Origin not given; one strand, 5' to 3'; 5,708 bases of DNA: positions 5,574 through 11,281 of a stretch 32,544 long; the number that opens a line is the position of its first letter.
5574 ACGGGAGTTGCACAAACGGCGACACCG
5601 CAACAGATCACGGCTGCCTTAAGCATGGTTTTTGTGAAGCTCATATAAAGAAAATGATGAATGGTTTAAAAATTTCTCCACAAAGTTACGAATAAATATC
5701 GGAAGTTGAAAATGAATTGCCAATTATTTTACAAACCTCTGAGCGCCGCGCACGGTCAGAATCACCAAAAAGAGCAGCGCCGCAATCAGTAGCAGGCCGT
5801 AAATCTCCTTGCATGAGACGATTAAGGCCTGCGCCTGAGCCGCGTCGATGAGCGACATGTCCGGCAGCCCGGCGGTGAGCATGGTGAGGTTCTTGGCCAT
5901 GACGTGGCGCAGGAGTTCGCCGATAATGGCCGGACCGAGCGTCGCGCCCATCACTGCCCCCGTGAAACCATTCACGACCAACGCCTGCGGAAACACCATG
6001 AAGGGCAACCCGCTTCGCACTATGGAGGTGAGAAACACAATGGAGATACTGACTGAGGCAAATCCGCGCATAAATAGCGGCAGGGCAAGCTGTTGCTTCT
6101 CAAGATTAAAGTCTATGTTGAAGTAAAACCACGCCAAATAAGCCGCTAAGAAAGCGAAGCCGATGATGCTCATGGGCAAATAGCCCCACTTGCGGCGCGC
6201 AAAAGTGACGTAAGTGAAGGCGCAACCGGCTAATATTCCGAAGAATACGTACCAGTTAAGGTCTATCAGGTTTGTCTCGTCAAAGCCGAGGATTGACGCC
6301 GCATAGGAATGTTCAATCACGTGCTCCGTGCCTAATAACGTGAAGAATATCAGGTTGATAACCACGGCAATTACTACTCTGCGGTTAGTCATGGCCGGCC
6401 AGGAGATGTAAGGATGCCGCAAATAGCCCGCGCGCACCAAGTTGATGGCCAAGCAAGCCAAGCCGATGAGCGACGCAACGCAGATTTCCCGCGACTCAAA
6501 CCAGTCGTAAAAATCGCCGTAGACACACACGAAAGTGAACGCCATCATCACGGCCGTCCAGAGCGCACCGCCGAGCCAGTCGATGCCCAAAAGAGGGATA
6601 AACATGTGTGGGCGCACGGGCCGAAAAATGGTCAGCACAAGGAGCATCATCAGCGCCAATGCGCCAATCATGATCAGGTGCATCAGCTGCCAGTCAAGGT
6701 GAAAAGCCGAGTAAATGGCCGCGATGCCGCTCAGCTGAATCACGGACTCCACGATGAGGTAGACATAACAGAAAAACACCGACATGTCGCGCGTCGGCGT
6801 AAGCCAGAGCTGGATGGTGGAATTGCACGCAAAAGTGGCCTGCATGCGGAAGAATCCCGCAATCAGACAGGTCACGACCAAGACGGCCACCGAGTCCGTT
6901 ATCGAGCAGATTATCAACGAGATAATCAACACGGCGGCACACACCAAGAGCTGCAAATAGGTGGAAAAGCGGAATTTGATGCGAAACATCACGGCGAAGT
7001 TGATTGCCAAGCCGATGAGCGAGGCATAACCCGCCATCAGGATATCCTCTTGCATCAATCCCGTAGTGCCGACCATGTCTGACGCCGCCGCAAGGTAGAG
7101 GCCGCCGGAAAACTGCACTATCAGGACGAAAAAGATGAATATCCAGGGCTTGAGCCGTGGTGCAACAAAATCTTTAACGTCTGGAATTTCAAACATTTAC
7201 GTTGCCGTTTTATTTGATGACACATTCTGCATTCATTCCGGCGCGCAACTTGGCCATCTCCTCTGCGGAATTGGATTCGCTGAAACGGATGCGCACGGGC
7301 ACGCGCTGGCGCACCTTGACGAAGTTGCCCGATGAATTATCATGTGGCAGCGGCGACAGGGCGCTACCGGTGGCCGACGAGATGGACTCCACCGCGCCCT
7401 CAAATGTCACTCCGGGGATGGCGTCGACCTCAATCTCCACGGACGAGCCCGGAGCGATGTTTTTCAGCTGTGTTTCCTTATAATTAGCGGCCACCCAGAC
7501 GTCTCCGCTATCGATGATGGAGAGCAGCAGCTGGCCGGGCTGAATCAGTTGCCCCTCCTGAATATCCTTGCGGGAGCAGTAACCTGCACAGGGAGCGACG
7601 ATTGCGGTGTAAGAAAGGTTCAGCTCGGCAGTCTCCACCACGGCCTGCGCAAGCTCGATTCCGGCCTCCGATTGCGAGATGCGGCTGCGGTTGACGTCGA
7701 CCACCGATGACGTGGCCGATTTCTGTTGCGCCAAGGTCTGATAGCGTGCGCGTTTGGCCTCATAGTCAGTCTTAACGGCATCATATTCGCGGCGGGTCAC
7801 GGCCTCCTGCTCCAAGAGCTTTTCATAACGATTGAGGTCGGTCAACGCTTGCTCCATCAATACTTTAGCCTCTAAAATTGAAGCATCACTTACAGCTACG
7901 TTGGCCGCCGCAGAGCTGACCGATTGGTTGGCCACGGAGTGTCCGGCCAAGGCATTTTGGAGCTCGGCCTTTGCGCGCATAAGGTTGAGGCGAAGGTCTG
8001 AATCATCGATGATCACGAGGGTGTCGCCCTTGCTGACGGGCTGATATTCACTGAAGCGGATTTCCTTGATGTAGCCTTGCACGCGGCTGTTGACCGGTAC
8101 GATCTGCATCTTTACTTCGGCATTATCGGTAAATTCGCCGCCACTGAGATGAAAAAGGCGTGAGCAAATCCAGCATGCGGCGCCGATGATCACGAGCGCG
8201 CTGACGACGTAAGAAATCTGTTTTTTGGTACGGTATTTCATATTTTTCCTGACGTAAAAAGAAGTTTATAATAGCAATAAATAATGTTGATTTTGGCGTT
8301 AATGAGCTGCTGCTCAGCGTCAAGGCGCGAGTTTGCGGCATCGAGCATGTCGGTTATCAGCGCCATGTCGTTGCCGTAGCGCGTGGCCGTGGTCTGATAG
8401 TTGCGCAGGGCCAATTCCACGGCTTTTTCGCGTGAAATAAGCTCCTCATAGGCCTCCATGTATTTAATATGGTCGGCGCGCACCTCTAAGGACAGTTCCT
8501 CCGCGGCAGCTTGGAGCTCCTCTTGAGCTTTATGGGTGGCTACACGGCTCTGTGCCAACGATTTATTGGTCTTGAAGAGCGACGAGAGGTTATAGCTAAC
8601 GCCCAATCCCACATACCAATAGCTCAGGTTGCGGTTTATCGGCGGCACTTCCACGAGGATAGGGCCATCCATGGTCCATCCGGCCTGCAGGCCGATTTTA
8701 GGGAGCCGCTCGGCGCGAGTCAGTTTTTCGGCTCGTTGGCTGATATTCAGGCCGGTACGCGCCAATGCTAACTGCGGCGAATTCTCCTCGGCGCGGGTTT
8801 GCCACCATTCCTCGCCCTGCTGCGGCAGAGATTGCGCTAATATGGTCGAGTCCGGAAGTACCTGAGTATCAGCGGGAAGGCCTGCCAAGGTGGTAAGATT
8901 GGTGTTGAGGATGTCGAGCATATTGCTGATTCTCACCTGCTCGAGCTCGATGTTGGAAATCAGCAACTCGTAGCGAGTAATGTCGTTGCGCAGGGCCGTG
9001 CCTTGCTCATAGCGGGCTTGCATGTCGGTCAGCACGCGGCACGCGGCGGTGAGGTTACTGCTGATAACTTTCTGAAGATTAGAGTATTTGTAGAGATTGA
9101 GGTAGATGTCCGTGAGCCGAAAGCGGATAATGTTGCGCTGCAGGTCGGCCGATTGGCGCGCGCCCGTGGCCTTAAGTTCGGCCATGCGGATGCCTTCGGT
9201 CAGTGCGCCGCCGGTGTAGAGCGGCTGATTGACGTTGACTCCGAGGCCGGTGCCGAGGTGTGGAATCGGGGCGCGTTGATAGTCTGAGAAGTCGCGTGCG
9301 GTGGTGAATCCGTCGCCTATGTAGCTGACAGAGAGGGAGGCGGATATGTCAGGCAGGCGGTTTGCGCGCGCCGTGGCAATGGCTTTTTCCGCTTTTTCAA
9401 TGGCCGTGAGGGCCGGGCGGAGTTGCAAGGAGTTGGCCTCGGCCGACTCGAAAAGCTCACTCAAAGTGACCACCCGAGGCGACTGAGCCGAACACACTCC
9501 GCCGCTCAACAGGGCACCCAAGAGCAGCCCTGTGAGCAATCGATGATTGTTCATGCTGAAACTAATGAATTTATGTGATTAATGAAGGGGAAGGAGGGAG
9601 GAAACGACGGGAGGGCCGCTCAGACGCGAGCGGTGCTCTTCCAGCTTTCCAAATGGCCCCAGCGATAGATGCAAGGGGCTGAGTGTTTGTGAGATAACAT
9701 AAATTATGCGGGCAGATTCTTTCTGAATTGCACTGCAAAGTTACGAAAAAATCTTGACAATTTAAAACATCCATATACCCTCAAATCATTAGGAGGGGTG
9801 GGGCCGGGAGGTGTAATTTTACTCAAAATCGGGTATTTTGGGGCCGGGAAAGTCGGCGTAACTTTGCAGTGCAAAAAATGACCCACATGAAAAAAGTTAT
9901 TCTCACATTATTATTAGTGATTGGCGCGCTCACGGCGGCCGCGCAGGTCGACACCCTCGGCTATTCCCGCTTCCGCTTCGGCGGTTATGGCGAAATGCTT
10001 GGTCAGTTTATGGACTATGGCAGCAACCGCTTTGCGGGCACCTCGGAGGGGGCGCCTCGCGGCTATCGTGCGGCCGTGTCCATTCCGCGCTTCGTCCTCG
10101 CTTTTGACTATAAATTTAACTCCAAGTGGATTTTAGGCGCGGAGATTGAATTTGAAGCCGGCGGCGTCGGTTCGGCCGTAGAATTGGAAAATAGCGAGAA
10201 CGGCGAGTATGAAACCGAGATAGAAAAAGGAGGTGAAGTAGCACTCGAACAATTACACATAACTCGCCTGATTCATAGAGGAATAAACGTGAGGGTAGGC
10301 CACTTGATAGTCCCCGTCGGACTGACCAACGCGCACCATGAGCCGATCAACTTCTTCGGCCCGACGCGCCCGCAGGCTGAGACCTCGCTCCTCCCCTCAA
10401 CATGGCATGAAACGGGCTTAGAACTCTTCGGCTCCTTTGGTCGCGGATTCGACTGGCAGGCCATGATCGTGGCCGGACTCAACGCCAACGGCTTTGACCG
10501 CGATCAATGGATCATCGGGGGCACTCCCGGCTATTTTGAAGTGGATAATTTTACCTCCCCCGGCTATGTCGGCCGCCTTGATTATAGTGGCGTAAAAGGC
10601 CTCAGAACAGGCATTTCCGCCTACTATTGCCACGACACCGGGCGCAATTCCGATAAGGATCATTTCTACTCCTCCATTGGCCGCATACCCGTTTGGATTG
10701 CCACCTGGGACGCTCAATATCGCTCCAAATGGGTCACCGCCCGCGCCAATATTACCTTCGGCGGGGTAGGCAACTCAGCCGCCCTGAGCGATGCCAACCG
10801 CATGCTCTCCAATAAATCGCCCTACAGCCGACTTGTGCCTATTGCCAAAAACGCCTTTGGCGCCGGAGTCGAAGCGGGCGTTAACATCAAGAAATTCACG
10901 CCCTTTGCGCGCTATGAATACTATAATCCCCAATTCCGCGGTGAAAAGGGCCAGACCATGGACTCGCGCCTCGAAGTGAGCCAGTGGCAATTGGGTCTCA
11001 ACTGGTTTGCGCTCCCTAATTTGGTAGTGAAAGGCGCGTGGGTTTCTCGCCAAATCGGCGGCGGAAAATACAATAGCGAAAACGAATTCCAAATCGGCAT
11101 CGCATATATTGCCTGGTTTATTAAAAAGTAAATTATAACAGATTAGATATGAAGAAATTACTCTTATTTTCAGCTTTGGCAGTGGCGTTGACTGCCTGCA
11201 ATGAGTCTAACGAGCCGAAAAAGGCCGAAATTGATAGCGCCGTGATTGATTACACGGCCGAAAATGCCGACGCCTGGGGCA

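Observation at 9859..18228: Imelysin + di-haem DUF1111 core expanded into a seven-gene extracytoplasmic redox module with its own cytochrome c synthase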

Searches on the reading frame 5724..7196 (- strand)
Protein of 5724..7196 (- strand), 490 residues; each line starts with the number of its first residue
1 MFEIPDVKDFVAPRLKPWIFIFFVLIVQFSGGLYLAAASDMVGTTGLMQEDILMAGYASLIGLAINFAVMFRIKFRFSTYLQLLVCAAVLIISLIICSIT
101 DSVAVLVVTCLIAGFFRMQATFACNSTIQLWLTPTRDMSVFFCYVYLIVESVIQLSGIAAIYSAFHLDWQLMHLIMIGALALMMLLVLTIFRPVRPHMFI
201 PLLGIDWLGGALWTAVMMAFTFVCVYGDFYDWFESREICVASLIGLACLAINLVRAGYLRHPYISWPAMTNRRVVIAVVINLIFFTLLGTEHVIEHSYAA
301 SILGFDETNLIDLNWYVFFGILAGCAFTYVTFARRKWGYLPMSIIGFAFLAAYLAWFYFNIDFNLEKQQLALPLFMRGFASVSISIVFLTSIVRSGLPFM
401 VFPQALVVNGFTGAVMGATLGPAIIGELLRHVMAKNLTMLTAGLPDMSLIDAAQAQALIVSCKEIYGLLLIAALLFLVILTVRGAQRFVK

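Call 9: search_protein_families(library=pfam, proteins=[window:5724-7196:-], max_evalue=0.001)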
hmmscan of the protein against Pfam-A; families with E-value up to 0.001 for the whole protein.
window:5724-7196:- (490 aa): 0 families

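Call 44: search_protein_families(library=ncbifam, proteins=[window:5724-7196:-], max_evalue=0.001)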
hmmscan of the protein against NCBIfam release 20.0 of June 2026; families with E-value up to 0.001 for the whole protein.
window:5724-7196:- (490 aa): 1 family
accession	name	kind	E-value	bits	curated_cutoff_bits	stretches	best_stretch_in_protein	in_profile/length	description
TIGR00711.1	efflux_EmrB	subfamily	1.2e-07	30.8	230.2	1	70-455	57-434/485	DHA2 family efflux MFS transporter permease subunit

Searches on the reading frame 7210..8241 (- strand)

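Call 9: search_protein_families(library=pfam, proteins=[window:7210-8241:-], max_evalue=0.001)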
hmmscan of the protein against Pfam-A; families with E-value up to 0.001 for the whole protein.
window:7210-8241:- (343 aa): 4 families
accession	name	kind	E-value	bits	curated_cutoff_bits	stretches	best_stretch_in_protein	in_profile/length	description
PF16576.10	HlyD_D23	-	3e-23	82.7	30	1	46-289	18-186/214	Barrel-sandwich domain of CusB or HlyD membrane-fusion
PF13437.12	HlyD_3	-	1.7e-15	58.1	22.2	1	214-294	2-83/106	HlyD family secretion protein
PF00529.27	CusB_dom_1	-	1.7e-08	35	26.5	1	227-327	12-74/89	Cation efflux system protein CusB domain 1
PF13533.13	Biotin_lipoyl_2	-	2.5e-07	30.8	29.8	0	48-79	1-32/32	Biotin-lipoyl like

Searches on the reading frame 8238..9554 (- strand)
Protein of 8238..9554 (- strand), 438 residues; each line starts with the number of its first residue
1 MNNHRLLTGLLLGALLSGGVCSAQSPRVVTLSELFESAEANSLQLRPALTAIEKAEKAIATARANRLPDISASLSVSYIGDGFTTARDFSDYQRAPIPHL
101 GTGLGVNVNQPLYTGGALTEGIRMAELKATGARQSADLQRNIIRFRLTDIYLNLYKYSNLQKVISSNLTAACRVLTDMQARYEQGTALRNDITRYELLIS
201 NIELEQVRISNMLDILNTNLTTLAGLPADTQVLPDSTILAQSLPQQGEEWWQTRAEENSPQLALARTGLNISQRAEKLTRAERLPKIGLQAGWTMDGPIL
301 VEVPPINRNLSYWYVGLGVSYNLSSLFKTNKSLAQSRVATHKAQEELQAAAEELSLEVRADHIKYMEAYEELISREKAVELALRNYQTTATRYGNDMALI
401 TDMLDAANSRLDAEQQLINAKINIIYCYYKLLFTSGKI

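Call 9: search_protein_families(library=pfam, proteins=[window:8238-9554:-], max_evalue=0.001)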
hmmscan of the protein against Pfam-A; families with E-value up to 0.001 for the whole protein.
window:8238-9554:- (438 aa): 1 family
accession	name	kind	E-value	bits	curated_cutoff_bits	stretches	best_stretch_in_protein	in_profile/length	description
PF02321.23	OEP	-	6.4e-53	179.8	22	2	251-436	4-187/187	Outer membrane efflux protein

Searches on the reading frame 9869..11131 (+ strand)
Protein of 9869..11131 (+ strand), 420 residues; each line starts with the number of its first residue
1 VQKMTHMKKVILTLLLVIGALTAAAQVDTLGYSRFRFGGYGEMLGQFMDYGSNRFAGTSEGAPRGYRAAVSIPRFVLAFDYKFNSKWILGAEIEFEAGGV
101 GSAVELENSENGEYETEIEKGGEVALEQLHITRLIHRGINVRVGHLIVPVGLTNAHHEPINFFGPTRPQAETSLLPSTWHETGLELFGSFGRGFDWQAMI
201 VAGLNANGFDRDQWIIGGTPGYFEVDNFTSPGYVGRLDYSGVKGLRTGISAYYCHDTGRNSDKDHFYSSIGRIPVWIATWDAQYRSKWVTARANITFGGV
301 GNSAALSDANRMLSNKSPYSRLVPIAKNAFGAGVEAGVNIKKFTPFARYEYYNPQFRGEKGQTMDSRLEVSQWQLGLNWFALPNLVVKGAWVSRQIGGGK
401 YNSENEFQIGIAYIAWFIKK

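Call 3: search_protein_families(library=pfam, proteins=[window:9869-11131:+], max_evalue=0.01)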
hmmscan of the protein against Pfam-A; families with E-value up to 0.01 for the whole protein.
window:9869-11131:+ (420 aa): 0 families

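Call 4: search_protein_families(library=ncbifam, proteins=[window:9869-11131:+], max_evalue=0.01)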
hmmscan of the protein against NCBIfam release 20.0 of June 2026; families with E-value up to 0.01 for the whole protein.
window:9869-11131:+ (420 aa): 0 families

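Call 39: find_homologous_proteins(query=window:9878-11131:+, max_evalue=0.001)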
Query window:9878-11131:+ (417 aa): 3352 proteins with E <= 0.001 among 8000 candidates; the best 120 are listed.
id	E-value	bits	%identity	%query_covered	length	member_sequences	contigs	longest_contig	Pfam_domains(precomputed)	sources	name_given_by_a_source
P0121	1.4e-265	899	93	99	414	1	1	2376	-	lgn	-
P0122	9.7e-264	893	91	99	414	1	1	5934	-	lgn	-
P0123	3.6e-256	868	88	99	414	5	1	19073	-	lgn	-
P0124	7.9e-249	844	86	99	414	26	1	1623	-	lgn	-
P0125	1.1e-247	840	86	99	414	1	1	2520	-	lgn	-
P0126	4.0e-247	838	85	99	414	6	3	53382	-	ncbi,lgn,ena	-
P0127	1.7e-246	836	84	100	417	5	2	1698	-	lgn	-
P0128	5.3e-241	818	83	99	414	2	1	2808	-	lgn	-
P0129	7.8e-208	709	77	95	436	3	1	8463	-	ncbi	-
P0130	3.8e-207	707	73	99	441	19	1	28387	-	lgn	-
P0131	7.8e-207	706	75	97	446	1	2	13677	PF07396.18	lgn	-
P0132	5.0e-205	700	76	95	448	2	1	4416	PF07396.18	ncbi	-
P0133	3.4e-203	694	72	99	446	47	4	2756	-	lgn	-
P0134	2.1e-202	691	71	100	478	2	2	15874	-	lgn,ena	-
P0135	2.4e-202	691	71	99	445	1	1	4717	-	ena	-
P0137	1.2e-201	689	74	95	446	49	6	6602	PF07396.18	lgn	-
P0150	1.2e-197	675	68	100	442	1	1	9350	PF07396.18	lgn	-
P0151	2.5e-197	674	68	100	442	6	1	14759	PF07396.18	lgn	-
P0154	5.0e-197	673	68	100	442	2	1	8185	PF07396.18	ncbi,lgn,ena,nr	ncbi:MAG: hypothetical protein K2H27_07265 [Duncaniella sp.]|nr:hypothetical protein [Duncaniella sp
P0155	7.7e-197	673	71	96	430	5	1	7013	PF07396.18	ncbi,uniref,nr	ncbi:hypothetical protein [Duncaniella sp.]|uniref:hypothetical protein n=1 Tax=Duncaniella sp. TaxI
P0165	1.8e-194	665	71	96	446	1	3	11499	PF07396.18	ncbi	-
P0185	1.1e-187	642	69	94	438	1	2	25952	PF07396.18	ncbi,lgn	-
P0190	1.6e-185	635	67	97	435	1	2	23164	PF07396.18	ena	-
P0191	3.6e-184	631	68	96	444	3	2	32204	PF07396.18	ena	-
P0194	8.4e-181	620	67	94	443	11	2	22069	PF07396.18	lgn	-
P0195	1.8e-180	619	66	97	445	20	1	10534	PF07396.18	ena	-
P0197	6.3e-179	614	65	99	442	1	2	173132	PF07396.18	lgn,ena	-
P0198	1.5e-178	612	67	97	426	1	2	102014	PF07396.18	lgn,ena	-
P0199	2.2e-178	612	67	96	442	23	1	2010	PF07396.18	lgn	-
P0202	4.1e-178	611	63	100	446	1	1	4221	PF07396.18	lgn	-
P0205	1.5e-177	609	65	99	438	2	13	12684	PF07396.18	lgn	-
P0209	6.1e-177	607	63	100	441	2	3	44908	PF07396.18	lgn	-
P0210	8.7e-177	607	67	95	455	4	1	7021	PF07396.18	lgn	-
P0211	1.2e-176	606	63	99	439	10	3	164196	PF07396.18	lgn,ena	-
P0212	1.2e-176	606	63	99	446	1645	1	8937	PF07396.18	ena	-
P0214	2.2e-176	605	65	96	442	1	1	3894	PF07396.18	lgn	-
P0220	1.1e-175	603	65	96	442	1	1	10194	PF07396.18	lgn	-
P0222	2.3e-175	602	64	98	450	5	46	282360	PF07396.18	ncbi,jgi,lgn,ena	jgi:hypothetical protein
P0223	2.9e-175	602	64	98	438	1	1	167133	PF07396.18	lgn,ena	-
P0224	9.5e-175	600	67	94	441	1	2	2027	PF07396.18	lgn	-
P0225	1.1e-174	600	64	98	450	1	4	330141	PF07396.18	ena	-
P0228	4.4e-174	598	64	96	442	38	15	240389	PF07396.18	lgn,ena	-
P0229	1.6e-173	596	64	99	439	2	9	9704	PF07396.18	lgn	-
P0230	1.8e-173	596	67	93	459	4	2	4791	PF07396.18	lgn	-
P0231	1.3e-172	593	63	99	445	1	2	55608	PF07396.18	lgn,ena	-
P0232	1.5e-172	593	62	100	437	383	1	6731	PF07396.18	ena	-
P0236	3.6e-172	591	66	94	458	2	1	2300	PF07396.18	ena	-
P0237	4.6e-172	591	63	98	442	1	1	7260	PF07396.18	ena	-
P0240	6.4e-172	591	65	95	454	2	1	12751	PF07396.18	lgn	-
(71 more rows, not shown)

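Call 81: search_protein_families(library=pfam, alignment_id=A5, max_evalue=1)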
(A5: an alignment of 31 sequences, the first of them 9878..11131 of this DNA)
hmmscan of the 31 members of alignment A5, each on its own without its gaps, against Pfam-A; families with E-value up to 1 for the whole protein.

A. member 1, window:9878-11131:+ (417 aa): 1 family
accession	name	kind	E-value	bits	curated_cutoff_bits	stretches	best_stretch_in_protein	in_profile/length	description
PF07396.17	Porin_O_P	-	0.033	13.9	20.9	0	340-383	299-336/370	Phosphate-selective porin O and P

B. families by the number of members that match (of 31 scanned): 5 families
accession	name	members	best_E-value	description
PF07396.17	Porin_O_P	27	8.7e-08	Phosphate-selective porin O and P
PF13568.12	OMP_b-brl_2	4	0.0028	Outer membrane protein beta-barrel domain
PF15607.11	Ntox44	3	0.023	Bacterial toxin 44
PF13505.12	OMP_b-brl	2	0.0038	Outer membrane protein beta-barrel domain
PF21879.2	STIV_turret_3rd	1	0.078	C381 turret protein Nucleoplasmin-like/VP domain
